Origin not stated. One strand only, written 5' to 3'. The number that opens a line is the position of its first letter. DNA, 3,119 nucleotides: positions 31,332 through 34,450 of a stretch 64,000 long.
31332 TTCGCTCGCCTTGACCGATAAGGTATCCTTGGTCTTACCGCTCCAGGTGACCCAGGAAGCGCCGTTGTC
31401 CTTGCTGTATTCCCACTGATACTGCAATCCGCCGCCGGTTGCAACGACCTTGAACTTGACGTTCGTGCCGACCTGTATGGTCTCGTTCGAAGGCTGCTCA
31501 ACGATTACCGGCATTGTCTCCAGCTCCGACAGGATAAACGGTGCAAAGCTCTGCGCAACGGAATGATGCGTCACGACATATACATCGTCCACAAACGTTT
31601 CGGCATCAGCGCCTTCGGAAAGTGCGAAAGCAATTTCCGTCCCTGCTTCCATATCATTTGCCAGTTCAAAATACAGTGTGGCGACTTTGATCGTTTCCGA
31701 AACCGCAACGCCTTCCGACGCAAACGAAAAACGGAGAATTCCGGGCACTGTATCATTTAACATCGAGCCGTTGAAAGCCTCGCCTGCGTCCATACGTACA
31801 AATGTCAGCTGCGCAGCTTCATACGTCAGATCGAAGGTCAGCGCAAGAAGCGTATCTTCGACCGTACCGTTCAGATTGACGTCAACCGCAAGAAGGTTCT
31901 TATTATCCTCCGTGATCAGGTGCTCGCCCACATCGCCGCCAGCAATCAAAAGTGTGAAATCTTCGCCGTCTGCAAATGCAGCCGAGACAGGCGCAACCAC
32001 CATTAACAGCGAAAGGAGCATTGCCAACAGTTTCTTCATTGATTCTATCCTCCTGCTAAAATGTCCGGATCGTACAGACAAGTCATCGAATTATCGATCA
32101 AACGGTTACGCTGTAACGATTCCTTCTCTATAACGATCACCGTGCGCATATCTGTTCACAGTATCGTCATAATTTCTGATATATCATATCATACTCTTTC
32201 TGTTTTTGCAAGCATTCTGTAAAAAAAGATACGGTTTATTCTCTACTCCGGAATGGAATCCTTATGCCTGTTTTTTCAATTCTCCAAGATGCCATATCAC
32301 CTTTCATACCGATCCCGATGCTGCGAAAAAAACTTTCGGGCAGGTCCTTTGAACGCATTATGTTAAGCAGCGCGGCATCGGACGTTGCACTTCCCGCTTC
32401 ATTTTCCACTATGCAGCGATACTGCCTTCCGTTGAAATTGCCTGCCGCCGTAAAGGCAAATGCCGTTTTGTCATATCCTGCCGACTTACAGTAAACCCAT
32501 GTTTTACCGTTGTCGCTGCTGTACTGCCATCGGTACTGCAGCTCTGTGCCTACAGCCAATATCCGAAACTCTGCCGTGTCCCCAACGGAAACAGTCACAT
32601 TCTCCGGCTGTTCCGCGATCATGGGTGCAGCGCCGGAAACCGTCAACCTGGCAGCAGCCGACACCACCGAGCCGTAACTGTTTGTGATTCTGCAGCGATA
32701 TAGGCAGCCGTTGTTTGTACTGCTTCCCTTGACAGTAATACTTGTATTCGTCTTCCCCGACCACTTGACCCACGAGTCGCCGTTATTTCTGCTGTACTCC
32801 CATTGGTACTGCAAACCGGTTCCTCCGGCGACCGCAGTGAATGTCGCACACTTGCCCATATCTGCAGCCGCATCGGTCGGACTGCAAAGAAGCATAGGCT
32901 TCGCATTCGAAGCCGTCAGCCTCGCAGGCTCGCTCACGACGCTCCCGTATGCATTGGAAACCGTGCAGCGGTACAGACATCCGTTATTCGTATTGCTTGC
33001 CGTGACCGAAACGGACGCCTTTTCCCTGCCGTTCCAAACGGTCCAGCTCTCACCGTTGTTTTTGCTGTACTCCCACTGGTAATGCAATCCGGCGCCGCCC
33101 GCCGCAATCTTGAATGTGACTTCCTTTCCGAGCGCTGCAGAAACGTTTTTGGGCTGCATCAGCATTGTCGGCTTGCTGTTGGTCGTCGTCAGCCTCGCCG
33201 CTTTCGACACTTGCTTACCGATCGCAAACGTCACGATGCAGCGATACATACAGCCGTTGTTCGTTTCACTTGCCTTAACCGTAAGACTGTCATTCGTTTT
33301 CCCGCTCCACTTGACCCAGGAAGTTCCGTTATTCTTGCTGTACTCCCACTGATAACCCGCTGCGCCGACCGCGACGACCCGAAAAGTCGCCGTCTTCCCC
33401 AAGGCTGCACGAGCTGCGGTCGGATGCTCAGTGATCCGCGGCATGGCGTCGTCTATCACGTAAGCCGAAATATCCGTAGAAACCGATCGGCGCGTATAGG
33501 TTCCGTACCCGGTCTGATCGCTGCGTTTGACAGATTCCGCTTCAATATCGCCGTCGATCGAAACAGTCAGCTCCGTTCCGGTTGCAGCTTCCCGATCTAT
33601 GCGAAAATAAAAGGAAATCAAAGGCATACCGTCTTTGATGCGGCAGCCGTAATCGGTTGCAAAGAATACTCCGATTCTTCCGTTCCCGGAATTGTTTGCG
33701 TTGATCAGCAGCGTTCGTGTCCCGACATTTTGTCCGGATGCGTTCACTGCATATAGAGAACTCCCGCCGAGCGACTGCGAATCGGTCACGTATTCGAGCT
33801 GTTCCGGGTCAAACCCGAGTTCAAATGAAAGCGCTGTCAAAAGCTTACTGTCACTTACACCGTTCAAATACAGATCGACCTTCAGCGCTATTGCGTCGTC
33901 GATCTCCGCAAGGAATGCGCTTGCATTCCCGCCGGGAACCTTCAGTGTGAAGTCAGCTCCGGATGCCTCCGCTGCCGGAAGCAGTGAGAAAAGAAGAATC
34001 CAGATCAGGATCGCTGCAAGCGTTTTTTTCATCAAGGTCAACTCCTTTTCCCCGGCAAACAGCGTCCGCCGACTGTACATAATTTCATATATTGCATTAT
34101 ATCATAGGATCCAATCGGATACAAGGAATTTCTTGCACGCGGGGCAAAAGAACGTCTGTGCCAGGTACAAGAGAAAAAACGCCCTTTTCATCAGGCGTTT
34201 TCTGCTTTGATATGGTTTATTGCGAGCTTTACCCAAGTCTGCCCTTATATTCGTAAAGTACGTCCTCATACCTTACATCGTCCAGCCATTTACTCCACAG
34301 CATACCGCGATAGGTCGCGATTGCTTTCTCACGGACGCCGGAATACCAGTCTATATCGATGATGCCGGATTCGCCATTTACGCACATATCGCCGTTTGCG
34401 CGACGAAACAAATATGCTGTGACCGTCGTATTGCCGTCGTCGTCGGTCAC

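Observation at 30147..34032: Tandem paralogs: cohesin-like domain followed by 5 and 4 eukaryote-style Ig (I-set-like) repeats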

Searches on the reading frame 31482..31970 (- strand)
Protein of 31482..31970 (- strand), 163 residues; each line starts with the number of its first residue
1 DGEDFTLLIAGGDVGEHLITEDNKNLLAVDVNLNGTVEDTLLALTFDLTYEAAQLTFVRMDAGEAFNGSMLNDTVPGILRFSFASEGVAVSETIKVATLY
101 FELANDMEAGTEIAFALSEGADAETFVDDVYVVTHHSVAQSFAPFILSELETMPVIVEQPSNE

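Call 13: find_homologous_proteins(query=window:31482-31970:-, max_evalue=0.001)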
Query window:31482-31970:-: 126 candidates shared short words with the query, none scored E <= 0.001.
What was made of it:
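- Tried and rejected: Word-index homologue search with the isolated B cohesin found nothing (call 13).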

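Call 23: search_protein_representatives(protein=window:31482-31970:-)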
Query: 163 residues. Proteins with E-value up to 0.001 (for the whole library): 31; up to 1e-10: 14; up to 1e-30: 2. The best 31 are listed.
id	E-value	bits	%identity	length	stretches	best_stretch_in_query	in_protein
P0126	4.1e-40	153.7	52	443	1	1-154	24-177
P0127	4.0e-31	124.6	47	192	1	3-150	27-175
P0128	8.8e-30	120.2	50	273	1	3-155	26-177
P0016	1.3e-27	113.2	45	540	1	1-161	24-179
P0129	7.7e-26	107.4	45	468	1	1-148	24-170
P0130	4.7e-24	101.6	51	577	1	3-149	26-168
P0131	1.5e-23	100.0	46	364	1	3-148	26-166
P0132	3.1e-20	89.3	46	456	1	4-139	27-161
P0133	3.1e-17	79.5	37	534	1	4-154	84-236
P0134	1.0e-14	71.3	36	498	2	4-117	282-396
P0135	6.9e-14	68.7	60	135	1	1-67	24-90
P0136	5.1e-13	65.8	44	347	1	9-152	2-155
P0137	1.6e-12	64.3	34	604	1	4-150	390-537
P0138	4.9e-11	59.4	36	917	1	4-148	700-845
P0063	9.4e-10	55.2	35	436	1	3-148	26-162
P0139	3.6e-09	53.3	32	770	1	4-150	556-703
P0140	4.6e-09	53.0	40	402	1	1-125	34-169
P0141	8.5e-08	48.9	34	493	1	3-143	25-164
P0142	4.5e-07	46.6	36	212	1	7-136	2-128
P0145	1.6e-06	44.8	32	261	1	4-126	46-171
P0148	7.1e-05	39.4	37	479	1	3-126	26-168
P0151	2.5e-04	37.6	33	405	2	14-122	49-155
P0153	3.3e-04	37.3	32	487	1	1-146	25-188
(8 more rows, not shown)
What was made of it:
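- Tried and rejected: I replaced it with the exhaustive phmmer search, which gave 31 representatives (call 23).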

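Call 29: search_solved_structures(query=A1, max_evalue=1, show_alignments=2)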
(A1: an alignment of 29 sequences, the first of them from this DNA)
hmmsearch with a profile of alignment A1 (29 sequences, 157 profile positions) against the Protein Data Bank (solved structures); distinct sequences matched with E-value up to 1: 16.
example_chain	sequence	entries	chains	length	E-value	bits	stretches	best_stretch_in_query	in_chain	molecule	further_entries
5nrm_A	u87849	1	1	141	1.4e-06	31.6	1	25-124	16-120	Endoglucanase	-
5nrk_A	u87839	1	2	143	1.4e-06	31.5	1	24-124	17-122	Endoglucanase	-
2jh2_A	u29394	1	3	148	3.1e-05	27.2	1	14-91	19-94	O-GLCNACASE NAGJ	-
2o4e_A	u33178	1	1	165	3.9e-05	26.9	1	14-90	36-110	O-GlcNAcase nagJ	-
2ozn_A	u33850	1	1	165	3.9e-05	26.8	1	14-90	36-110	O-GlcNAcase nagJ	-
2vn5_A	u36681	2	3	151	6.2e-05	26.2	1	9-105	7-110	SCAFFOLDING PROTEIN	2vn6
1g1k_A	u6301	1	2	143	0.00019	24.6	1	25-106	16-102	SCAFFOLDING PROTEIN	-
2w1n_A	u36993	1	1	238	0.00041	23.5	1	15-90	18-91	O-GLCNACASE NAGJ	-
4ums_A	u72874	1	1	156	0.0053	19.9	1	44-111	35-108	CELLULOSOMAL ANCHORING SCAFFOLDIN B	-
4uyp_A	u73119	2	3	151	0.0084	19.3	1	25-121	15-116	Cellulosomal scaffoldin anchoring protein C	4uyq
6kgc_A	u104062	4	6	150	0.023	17.9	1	23-111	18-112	Probably cellulosomal scaffolding protein, secreted cellulose-binding and cohesin domain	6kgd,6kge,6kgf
6kg8_A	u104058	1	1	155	0.024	17.8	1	23-111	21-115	Probably cellulosomal scaffolding protein, secreted cellulose-binding and cohesin domain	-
5n5p_A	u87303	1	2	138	0.041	17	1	28-113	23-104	Putative cellulosomal scaffoldin protein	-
4r4g_A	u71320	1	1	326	0.4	13.8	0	20-91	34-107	putative lipoprotein YcdA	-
5lxv_A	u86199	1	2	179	0.41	13.8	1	19-78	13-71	Scaffoldin C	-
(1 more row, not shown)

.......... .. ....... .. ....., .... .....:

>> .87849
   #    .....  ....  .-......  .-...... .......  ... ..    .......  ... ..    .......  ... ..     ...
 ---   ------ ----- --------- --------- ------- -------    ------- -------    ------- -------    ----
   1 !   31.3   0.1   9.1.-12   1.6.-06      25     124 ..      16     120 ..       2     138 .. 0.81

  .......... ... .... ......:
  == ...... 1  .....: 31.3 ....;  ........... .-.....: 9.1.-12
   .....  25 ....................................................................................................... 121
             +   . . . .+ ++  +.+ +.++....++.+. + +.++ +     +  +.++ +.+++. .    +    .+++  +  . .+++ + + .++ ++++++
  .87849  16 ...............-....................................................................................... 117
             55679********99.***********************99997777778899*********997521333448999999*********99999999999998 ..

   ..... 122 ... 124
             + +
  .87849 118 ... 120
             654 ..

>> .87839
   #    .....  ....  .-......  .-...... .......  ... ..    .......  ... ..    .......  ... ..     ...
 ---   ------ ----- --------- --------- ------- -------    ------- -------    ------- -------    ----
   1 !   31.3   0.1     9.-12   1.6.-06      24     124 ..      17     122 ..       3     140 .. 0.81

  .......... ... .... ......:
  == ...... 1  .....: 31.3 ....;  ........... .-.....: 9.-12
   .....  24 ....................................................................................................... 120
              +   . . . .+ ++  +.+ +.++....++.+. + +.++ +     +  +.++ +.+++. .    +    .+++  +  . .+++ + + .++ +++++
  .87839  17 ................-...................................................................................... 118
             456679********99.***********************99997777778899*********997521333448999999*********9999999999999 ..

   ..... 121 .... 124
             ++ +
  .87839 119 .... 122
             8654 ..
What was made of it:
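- Closest known: Non-cellulosomal cohesin-dockerin pairs of Clostridium perfringens glycoside hydrolases. Same: NagJ is among the best sequence-profile hits, at 3e-5 (call 29).
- In the profile-versus-PDB search, every significant hit (E < 0.05) is a cohesin, including non-cellulosomal NagJ (call 29).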

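Call 30: search_protein_families(library=pfam, alignment_id=A1, max_evalue=0.01)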
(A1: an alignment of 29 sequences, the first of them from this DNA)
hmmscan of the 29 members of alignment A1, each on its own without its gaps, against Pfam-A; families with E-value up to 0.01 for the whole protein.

A. member 1, seq(152 aa): 2 families
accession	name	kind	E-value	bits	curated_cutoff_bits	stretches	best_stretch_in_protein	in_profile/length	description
PF00963.24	Cohesin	-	1.5e-06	28.9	24.1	1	28-134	17-132/139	Cohesin domain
PF10651.15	BppU_N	-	0.0019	18.4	23.1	1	45-133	43-131/142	BppU N-terminal domain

B. families by the number of members that match (of 29 scanned): 2 families
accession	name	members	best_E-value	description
PF00963.24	Cohesin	25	6.3e-09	Cohesin domain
PF10651.15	BppU_N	1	0.0019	BppU N-terminal domain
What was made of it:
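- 31515..31970 (-): Gene B cohesin domain, B-type (residues 24-175). Pfam Cohesin scores 28.9 bits on the isolated domain, above the 24.1 cut-off (call 30).
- On Cohesin (Pfam PF00963): 25 of 29 family members match at E<0.01 (call 30).
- The isolated B domain passes the Pfam cut-off, and 25 of 29 family members match Cohesin (call 30).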

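Call 35: predict_structure(alignment_id=A1)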
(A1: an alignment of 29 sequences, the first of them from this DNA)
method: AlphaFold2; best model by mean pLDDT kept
length: 152 residues; sequences in the alignment: 29
mean_pLDDT: 94.4   pTM: 0.89
mean pLDDT of the five models: 94.4, 93.7, 93.7, 93.4, 92.3
residues with pLDDT >= 90: 130; 70-90: 18; 50-70: 2; < 50: 2
segments of 3 or more residues with pLDDT < 50: none
pLDDT, mean of each block of 10 residues (from residue 1): 89 97 96 94 98 98 96 98 92 95 96 98 90 94 94 58
secondary structure, 60 per line:
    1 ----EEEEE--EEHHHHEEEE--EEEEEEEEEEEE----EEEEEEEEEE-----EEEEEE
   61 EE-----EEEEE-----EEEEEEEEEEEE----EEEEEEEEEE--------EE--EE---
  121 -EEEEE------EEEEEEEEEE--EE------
elements in order: E5-9 H14-17 E18-21 E24-35 E40-49 E55-62 E68-72 E78-89 E94-103 E122-126 E133-142
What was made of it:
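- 31515..31970 (-): The AF2 model has pLDDT 94.4 and pTM 0.89 (call 35).
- On Cohesin (Pfam PF00963): For gene B, the AF2 model built with a 29-sequence alignment has pLDDT 94.4 and pTM 0.89 (call 35).
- The AF2 model has pLDDT 94.4 (call 35).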

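Call 39: fold_search(model_id=the predicted structure, library=pdb)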
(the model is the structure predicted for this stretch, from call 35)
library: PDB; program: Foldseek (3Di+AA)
matches with E <= 10: 1627; with E <= 0.001: 90
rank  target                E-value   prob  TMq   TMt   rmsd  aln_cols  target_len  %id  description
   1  4ums                  6.4e-09  1.00  0.70  0.69   4.1       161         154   14  The crystal structure of the seventh ScaB type I cohesin from Pseudobacteroides cellulosolvens (released 2015-05-06)
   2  5nrm_A                1.5e-08  1.00  0.68  0.73   3.8       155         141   18  Crystal structure of the sixth cohesin from Acetivibrio cellulolyticus' scaffoldin B in complex with Cel5 dockerin S51 (released 2018-01-31)
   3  5nrk_A                2.4e-08  1.00  0.69  0.73   4.1       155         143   17  Crystal structure of the sixth cohesin from Acetivibrio cellulolyticus' scaffoldin B in complex with Cel5 dockerin S15 (released 2018-01-31)
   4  6kgc_A                4.1e-08  1.00  0.72  0.76   3.1       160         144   15  Crystal structure of CaDoc0917(R49D)-CaCohA2 complex at pH 5.4 (released 2020-07-08)
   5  4uyp_C                4.3e-08  1.00  0.71  0.74   4.2       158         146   13  High resolution structure of the third cohesin ScaC in complex with the ScaB dockerin with a mutation in the N-termina (released 2015-04-15)
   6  4uyq_A                5.6e-08  1.00  0.70  0.74   4.2       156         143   12  High resolution structure of the third cohesin ScaC in complex with the ScaB dockerin with a mutation in the C-termina (released 2015-04-15)
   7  6kgf_C                6.8e-08  1.00  0.71  0.73   3.8       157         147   14  Crystal structure of CaDoc0917(R16D)-CaCohA2 complex at pH 8.2 (released 2020-07-08)
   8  6kgd_A                8.8e-08  1.00  0.71  0.74   3.6       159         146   13  Crystal structure of CaDoc0917(R49D)-CaCohA2 complex at pH 8.0 (released 2020-07-08)
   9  4dh2_C                1.0e-07  1.00  0.66  0.64   4.0       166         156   10  Crystal structure of Coh-OlpC(Cthe_0452)-Doc435(Cthe_0435) complex: A novel type I Cohesin-Dockerin complex from Clost (released 2012-11-28)
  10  4uyp_A                1.2e-07  1.00  0.69  0.72   4.8       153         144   12  High resolution structure of the third cohesin ScaC in complex with the ScaB dockerin with a mutation in the N-termina (released 2015-04-15)
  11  6kge_A                2.0e-07  1.00  0.71  0.76   4.0       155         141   14  Crystal structure of CaDoc0917(R16D)-CaCohA2 complex at pH 5.5 (released 2020-07-08)
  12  4dh2_A                2.3e-07  1.00  0.71  0.69   3.5       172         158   12  Crystal structure of Coh-OlpC(Cthe_0452)-Doc435(Cthe_0435) complex: A novel type I Cohesin-Dockerin complex from Clost (released 2012-11-28)
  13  4fl4_C                3.0e-07  1.00  0.73  0.38   3.5       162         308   15  Scaffoldin conformation and dynamics revealed by a ternary complex from the Clostridium thermocellum cellulosome (released 2012-06-27)
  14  5lxv_A                3.7e-07  1.00  0.67  0.60   4.2       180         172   12  Crystal structure of Ruminococcus flavefaciens scaffoldin C cohesin in complex with a dockerin from an uncharacterized (released 2016-10-19)
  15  1g1k_A                3.9e-07  1.00  0.66  0.70   3.9       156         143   16  COHESIN MODULE FROM THE CELLULOSOME OF CLOSTRIDIUM CELLULOLYTICUM (released 2000-11-22)
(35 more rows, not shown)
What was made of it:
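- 31515..31970 (-): The top 50 Foldseek PDB matches are all cohesins, with TM 0.5-0.74 (call 39).
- On Cohesin (Pfam PF00963): All 50 best Foldseek PDB matches are type I, II or non-cellulosomal cohesins, with probability 1.0 and TM 0.5-0.74 (call 39).
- The top 50 Foldseek PDB hits are all cohesins (call 39).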

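Call 53: list_cluster_members(proteins=[P0137, P0138, P0139, P0134, P0142, P0145, P0151, P0126, P0148, P0140])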
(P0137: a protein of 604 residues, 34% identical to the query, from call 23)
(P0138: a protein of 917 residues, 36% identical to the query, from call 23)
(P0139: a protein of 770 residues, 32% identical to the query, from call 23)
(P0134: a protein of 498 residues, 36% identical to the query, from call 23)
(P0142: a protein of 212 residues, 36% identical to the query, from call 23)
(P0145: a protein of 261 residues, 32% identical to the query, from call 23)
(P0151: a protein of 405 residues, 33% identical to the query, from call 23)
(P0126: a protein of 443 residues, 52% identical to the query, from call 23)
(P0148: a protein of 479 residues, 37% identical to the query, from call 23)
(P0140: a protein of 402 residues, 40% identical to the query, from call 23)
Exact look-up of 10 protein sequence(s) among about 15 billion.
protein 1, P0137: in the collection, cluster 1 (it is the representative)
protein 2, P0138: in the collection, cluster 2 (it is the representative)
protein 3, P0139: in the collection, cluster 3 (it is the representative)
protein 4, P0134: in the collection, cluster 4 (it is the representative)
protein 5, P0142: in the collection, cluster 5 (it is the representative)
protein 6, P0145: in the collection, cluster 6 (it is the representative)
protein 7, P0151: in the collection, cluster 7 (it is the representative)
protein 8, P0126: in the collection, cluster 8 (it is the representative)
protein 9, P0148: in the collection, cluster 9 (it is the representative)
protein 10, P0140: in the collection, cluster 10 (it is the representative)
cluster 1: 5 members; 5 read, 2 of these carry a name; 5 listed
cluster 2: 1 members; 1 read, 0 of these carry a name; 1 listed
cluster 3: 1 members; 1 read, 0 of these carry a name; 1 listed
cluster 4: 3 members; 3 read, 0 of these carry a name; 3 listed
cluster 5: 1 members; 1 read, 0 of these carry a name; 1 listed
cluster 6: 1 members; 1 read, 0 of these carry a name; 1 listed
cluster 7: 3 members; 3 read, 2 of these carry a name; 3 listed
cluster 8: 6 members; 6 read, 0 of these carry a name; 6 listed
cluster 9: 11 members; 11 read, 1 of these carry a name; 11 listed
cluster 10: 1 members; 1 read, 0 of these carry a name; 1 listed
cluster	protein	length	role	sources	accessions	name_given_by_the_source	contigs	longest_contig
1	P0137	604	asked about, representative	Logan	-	-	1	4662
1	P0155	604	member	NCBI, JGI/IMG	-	endonuclease I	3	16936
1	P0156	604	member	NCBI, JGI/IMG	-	endonuclease I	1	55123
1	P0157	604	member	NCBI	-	-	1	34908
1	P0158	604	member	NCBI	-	-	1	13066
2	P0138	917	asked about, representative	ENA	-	-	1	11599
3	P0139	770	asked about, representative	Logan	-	-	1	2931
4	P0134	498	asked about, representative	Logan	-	-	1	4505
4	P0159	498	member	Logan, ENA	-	-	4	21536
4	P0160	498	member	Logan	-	-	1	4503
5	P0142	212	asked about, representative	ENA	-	-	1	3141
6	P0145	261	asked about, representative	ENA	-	-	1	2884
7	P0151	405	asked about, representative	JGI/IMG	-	hypothetical protein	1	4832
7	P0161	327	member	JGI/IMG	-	hypothetical protein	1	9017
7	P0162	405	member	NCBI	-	-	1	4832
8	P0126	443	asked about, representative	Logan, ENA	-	-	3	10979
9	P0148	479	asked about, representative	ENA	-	-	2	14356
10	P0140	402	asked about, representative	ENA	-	-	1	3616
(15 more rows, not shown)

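Call 61: search_protein_families(library=pfam, proteins=[P0126, P0129, P0130, P0133, P0134, P0137, P0138, P0148, P0153, P0140], max_evalue=0.001)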
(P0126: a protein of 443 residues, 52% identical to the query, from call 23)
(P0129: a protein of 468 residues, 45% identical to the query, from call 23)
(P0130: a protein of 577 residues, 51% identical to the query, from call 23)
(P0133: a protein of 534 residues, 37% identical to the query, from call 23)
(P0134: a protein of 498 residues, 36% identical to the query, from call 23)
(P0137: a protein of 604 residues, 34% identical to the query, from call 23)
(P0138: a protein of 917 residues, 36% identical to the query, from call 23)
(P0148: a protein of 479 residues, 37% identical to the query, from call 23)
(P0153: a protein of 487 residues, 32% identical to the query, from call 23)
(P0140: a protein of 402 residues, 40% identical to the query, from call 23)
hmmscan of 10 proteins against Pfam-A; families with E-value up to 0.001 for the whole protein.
P0126 (443 aa): 1 family
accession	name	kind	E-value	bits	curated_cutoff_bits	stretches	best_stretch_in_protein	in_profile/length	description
PF00963.24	Cohesin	-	4.4e-08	33.9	24.1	1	51-158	17-132/139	Cohesin domain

P0129 (468 aa): 2 families
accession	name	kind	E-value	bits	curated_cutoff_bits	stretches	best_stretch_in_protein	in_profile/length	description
PF00041.27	fn3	-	7.9e-06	26.4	25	0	386-445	13-67/84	Fibronectin type III domain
PF00963.24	Cohesin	-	0.0002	22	24.1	1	50-150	16-123/139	Cohesin domain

P0130 (577 aa): 4 families
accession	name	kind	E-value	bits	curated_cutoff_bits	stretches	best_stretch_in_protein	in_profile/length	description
PF19127.6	Choline_bind_3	-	6.7e-81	266.5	27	8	455-497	2-45/47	Choline-binding repeat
PF01473.26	Choline_bind_1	-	4.9e-61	200.4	20.5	7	334-352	1-19/19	Putative cell wall binding repeat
PF09211.15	DUF1958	-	3.4e-06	27.6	24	0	391-416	4-26/63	Domain of unknown function (DUF1958)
PF19209.5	CoV_S1_C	-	0.00045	20.7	27.1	0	511-535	14-38/58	Coronavirus spike glycoprotein S1, C-terminal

P0133 (534 aa): 0 families

P0134 (498 aa): 3 families
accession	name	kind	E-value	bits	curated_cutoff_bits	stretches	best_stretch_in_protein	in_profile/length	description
PF00404.24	Dockerin_1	-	9.8e-09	35.7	22.9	1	431-486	1-56/57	Dockerin type I domain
PF00963.24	Cohesin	-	5.3e-08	33.6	24.1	0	305-395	16-115/139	Cohesin domain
PF02892.21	zf-BED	-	0.00056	20.3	20.6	0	260-277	14-31/44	BED zinc finger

P0137 (604 aa): 1 family
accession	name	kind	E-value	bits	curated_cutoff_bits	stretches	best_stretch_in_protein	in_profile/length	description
PF04231.19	Endonuclease_1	-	9.3e-30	104.5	25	1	125-287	74-235/235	Endonuclease I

P0138 (917 aa): 1 family
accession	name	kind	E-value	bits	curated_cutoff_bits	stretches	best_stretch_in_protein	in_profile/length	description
PF04231.19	Endonuclease_1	-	1.9e-27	97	25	1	124-286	73-235/235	Endonuclease I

P0148 (479 aa): 1 family
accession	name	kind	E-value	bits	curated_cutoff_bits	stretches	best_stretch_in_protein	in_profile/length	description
PF00041.27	fn3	-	0.00011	22.8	25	1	399-459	15-70/84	Fibronectin type III domain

P0153 (487 aa): 1 family
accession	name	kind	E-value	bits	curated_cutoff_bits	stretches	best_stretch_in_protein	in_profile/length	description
PF00963.24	Cohesin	-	2.3e-07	31.5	24.1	1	51-143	16-104/139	Cohesin domain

P0140 (402 aa): 3 families
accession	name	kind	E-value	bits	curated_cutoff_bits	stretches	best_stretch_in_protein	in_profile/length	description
PF19127.6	Choline_bind_3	-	5.3e-68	225.2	27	6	259-300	1-44/47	Choline-binding repeat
PF01473.26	Choline_bind_1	-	7.3e-58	190.4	20.5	8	280-298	1-19/19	Putative cell wall binding repeat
PF00963.24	Cohesin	-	5.3e-06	27.1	24.1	1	60-160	16-113/139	Cohesin domain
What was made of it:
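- In the cohesin family the C-terminal slot is elsewhere filled by known anchors, either choline-binding repeats or a dockerin (call 61).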

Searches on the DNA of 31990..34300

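Call 72: search_rna_families(source=window, start=31990, end=34300, threshold=evalue, max_evalue=1)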
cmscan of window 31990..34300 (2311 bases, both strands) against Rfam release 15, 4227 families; matches with E-value up to 1: 0.
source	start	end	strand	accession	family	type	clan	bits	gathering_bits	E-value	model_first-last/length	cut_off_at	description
